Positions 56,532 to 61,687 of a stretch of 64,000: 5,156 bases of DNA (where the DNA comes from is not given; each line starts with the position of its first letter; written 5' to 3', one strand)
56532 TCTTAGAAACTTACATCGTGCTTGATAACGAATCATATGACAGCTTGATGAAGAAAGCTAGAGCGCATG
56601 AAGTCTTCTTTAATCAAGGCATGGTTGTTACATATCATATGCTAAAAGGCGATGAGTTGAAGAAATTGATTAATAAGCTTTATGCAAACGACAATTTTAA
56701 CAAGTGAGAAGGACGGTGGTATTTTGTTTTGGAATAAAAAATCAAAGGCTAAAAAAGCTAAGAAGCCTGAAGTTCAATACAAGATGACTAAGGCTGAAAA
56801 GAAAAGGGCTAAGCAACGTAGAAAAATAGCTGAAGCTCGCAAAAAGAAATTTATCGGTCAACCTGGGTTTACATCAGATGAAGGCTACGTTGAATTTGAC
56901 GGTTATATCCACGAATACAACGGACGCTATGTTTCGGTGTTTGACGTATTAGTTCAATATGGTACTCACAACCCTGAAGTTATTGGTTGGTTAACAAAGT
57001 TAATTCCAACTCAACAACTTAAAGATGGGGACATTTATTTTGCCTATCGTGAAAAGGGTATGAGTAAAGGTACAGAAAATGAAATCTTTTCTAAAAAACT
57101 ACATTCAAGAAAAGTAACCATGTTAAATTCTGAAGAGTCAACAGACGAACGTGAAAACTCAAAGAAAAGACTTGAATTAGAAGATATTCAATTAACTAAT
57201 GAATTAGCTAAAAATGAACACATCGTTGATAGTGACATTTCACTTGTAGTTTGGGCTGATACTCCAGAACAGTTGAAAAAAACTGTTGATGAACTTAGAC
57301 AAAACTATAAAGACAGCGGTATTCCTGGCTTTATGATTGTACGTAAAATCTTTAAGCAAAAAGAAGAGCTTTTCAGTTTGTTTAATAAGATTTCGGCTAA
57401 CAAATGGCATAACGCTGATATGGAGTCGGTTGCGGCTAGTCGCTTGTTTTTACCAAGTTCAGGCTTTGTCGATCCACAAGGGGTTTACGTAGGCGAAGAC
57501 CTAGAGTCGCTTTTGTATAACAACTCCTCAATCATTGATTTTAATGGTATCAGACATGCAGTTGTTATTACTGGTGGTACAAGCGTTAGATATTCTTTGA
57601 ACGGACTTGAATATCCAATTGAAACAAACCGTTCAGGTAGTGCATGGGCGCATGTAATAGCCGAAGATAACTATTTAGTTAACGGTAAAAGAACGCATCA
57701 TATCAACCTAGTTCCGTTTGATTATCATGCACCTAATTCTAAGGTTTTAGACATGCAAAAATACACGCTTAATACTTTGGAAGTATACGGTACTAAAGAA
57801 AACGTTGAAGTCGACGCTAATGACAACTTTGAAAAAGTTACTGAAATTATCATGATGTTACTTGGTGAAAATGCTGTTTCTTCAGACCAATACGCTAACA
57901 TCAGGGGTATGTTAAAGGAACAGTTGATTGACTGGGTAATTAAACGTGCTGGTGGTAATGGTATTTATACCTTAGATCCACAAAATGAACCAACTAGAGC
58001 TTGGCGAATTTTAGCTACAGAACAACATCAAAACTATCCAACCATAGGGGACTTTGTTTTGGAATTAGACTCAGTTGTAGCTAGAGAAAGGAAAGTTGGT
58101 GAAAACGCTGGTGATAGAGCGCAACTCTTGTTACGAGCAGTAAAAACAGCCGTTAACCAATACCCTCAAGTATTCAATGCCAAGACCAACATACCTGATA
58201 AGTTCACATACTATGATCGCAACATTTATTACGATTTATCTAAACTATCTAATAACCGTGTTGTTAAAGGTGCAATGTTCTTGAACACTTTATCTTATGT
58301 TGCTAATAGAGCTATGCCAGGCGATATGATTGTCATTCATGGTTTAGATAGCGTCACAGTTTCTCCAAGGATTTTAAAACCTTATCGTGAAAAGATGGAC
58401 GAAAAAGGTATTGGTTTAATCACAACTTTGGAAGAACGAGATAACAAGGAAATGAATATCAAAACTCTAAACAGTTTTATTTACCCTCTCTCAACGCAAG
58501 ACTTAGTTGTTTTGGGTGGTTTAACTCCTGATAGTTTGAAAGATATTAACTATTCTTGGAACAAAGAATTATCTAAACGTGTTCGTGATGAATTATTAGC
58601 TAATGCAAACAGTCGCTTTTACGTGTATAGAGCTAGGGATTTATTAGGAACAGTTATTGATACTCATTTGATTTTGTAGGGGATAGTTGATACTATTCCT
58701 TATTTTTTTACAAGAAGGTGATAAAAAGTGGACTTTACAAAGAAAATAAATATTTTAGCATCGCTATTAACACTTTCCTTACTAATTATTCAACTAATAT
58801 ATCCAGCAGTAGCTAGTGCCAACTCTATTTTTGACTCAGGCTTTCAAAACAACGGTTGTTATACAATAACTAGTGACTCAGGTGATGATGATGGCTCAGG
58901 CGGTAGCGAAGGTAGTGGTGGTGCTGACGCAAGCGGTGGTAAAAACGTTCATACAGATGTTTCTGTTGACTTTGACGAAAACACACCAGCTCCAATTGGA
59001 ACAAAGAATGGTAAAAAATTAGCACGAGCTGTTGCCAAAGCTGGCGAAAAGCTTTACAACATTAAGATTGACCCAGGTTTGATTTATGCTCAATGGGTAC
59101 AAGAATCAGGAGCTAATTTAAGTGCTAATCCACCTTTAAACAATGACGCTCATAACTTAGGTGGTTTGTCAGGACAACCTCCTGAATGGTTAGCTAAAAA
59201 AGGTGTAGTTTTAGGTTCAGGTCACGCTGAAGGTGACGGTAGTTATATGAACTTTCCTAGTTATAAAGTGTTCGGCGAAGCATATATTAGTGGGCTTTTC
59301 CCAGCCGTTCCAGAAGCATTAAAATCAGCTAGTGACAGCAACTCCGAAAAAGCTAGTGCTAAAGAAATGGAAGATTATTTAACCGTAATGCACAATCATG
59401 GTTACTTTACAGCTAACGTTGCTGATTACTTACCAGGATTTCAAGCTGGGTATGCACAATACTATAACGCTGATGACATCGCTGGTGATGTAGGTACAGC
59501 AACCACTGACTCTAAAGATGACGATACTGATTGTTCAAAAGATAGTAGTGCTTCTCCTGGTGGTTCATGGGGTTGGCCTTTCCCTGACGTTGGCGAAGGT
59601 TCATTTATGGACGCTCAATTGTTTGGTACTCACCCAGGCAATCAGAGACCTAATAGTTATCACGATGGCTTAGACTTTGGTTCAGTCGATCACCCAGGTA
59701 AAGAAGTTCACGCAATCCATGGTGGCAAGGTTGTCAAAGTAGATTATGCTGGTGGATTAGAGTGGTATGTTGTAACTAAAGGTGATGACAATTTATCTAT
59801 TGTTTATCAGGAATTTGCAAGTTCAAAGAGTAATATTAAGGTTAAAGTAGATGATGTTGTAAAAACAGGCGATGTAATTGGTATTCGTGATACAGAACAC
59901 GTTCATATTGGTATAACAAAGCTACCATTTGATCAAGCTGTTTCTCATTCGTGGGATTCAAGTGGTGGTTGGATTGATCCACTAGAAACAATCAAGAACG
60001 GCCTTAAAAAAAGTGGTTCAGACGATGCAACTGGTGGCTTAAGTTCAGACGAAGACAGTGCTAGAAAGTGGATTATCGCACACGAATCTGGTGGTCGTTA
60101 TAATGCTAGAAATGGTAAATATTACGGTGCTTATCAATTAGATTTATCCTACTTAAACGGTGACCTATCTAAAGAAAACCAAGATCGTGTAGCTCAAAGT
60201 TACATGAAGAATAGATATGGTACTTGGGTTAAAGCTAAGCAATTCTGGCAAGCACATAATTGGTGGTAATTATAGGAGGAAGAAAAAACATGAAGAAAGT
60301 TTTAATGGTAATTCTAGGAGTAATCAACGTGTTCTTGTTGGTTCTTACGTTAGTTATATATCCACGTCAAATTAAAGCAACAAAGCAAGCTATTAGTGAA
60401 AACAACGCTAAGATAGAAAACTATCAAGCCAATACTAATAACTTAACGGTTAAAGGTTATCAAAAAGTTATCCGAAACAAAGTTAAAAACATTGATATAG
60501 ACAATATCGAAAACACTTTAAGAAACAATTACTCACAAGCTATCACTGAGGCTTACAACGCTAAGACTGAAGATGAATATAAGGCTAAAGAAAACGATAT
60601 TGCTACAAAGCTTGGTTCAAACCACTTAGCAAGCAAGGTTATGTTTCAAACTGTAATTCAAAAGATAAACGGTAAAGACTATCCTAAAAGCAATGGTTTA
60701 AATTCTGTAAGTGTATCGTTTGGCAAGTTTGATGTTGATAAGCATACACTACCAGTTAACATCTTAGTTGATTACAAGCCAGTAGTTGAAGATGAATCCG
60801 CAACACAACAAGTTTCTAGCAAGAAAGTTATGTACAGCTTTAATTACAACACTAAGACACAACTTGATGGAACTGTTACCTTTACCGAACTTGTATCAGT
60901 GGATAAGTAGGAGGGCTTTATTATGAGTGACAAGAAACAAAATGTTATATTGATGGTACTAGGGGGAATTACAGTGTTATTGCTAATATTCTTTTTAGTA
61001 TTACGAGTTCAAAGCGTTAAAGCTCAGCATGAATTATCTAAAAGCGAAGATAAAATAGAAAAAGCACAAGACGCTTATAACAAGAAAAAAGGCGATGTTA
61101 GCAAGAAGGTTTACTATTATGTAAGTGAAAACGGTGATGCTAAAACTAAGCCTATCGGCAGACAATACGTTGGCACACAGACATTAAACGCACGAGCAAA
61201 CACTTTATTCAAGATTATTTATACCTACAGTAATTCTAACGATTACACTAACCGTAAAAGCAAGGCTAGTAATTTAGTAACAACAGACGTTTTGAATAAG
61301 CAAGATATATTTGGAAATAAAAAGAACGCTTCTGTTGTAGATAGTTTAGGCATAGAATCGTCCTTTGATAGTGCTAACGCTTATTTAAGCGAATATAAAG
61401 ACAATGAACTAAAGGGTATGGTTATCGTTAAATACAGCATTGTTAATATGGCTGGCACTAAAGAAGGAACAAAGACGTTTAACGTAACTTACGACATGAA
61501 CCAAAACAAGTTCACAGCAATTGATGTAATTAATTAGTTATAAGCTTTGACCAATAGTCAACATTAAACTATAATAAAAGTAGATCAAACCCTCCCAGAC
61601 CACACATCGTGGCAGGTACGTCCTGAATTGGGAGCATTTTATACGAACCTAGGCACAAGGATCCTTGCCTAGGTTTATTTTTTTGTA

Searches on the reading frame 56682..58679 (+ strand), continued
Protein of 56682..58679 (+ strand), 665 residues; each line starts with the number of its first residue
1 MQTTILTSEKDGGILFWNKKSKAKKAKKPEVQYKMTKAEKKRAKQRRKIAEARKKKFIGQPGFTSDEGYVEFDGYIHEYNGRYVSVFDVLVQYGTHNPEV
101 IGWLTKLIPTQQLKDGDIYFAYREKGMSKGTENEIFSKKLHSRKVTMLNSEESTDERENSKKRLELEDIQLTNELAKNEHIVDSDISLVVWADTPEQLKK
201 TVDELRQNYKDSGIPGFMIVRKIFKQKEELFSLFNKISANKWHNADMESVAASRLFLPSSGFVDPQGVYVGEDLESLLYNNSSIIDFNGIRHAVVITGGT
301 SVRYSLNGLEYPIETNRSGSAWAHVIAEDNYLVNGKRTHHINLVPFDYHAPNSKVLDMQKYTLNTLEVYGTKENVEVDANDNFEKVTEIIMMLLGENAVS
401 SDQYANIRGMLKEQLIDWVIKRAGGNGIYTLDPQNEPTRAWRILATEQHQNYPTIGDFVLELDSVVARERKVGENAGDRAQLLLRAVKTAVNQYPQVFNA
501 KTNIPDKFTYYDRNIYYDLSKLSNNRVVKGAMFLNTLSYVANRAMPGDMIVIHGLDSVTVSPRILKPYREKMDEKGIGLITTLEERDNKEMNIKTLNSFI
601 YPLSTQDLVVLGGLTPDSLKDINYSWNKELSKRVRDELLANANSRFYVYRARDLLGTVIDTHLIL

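Call 76: find_encoding_contigs(protein=P0175, flank=10000, max_places=1)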
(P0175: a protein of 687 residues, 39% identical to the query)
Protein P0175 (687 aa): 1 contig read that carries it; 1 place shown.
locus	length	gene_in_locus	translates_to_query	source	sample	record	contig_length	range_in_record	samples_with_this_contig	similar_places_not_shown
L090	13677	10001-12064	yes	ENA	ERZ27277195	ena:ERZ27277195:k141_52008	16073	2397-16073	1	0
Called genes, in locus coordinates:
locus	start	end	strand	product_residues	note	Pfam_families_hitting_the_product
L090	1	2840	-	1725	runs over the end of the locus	PF18652:Adhesin_P1_N, PF17998:AgI_II_C2, PF16364:Antigen_C, PF17998:AgI_II_C2, PF16364:Antigen_C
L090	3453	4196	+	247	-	PF13730:HTH_36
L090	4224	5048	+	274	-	-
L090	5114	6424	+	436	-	-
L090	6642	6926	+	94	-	-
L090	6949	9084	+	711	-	-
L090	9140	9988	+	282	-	-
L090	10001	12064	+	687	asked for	-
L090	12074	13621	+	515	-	-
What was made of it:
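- One distant VirB4-like locus (L090) shows no AAA+ gene within the 10 kb upstream (call 76).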

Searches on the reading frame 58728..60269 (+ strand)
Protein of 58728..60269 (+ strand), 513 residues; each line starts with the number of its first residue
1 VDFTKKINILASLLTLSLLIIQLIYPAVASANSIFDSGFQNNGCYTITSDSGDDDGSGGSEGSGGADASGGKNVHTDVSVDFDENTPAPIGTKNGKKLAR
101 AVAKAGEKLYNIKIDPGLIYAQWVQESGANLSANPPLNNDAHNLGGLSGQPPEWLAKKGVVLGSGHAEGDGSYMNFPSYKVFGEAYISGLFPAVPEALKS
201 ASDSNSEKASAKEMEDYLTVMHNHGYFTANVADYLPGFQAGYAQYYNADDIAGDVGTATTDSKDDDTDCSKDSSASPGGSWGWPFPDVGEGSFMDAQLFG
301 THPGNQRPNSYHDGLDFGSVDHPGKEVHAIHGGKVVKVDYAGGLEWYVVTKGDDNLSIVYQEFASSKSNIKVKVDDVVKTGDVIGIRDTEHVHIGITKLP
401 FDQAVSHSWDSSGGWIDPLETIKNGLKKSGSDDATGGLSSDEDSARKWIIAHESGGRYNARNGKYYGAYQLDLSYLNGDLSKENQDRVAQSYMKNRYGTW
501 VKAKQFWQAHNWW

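Call 10: search_protein_families(library=pfam, proteins=[window:58728-60269:+], max_evalue=0.01)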
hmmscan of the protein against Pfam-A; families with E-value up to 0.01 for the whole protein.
window:58728-60269:+ (513 aa): 1 family
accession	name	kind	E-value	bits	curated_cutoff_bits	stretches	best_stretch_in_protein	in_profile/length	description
PF01551.29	Peptidase_M23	-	9.4e-10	39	28.7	1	311-388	2-73/96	Peptidase family M23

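Call 26: search_protein_families(library=ncbifam, proteins=[window:58728-60269:+], max_evalue=1)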
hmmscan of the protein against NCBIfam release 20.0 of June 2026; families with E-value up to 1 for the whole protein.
window:58728-60269:+ (513 aa): 7 families
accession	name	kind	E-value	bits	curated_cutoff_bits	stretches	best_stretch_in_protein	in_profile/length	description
NF052398.1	Agg_Promo_Fact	equivalog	2.9e-37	128.8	170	1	428-513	117-202/202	aggregation-promoting factor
NF052397.1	AggPromo_Cterm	subfamily_domain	5.3e-22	78.1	40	1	443-513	2-80/80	aggregation-promoting factor C-terminal-like domain-containing protein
NF047755.1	LIC_10271_M23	exception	1.6e-05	24.8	180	1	312-387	117-186/207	LIC_10271 family cell wall hydrolase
NF052530.1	Heli_ShapePgp3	exception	0.0043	16.2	300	1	305-386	160-235/270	peptidoglycan metallopeptidase Pgp3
NF053738.1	S2SprSpoIIQBc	equivalog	0.0069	16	250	1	312-385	120-191/232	stage II sporulation protein SpoIIQ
NF047657.1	CellWlHdaseLepto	equivalog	0.054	13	400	1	312-386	128-196/221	hypothetical protein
NF053577.1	HAN_nuclease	equivalog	0.37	9.2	840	0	205-264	399-460/612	Hef-associated nuclease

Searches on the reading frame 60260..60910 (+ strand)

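Call 10: search_protein_families(library=pfam, proteins=[window:60260-60910:+], max_evalue=0.01)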
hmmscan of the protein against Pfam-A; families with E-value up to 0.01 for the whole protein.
window:60260-60910:+ (216 aa): 0 families

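Call 26: search_protein_families(library=ncbifam, proteins=[window:60260-60910:+], max_evalue=1)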
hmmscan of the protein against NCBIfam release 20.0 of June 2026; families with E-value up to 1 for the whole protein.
window:60260-60910:+ (216 aa): 2 families
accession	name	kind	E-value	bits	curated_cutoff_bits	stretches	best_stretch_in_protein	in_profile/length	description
NF033631.1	SLATT_5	subfamily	0.011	15.3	60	1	8-115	50-147/180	SLATT domain-containing protein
TIGR04402.2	mob_CxxC_CxxC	subfamily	0.19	12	70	1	4-97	49-141/180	mobilome CxxCx(11)CxxC protein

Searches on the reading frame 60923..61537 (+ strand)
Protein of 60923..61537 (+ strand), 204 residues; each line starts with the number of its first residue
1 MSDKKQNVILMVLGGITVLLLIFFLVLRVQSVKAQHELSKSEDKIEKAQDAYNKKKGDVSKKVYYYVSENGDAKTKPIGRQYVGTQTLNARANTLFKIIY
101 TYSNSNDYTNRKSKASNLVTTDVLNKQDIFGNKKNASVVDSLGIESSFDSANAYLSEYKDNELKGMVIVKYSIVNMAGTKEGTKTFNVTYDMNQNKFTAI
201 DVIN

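Call 10: search_protein_families(library=pfam, proteins=[window:60923-61537:+], max_evalue=0.01)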
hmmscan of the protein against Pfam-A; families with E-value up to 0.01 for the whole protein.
window:60923-61537:+ (204 aa): 0 families

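Call 26: search_protein_families(library=ncbifam, proteins=[window:60923-61537:+], max_evalue=1)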
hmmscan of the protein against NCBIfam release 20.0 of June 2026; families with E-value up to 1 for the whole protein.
window:60923-61537:+ (204 aa): 1 family
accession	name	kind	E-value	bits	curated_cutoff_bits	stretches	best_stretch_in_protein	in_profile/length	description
TIGR03245.1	arg_AOST_alph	equivalog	0.008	15.8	458.8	1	36-92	29-79/336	arginine/ornithine succinyltransferase subunit alpha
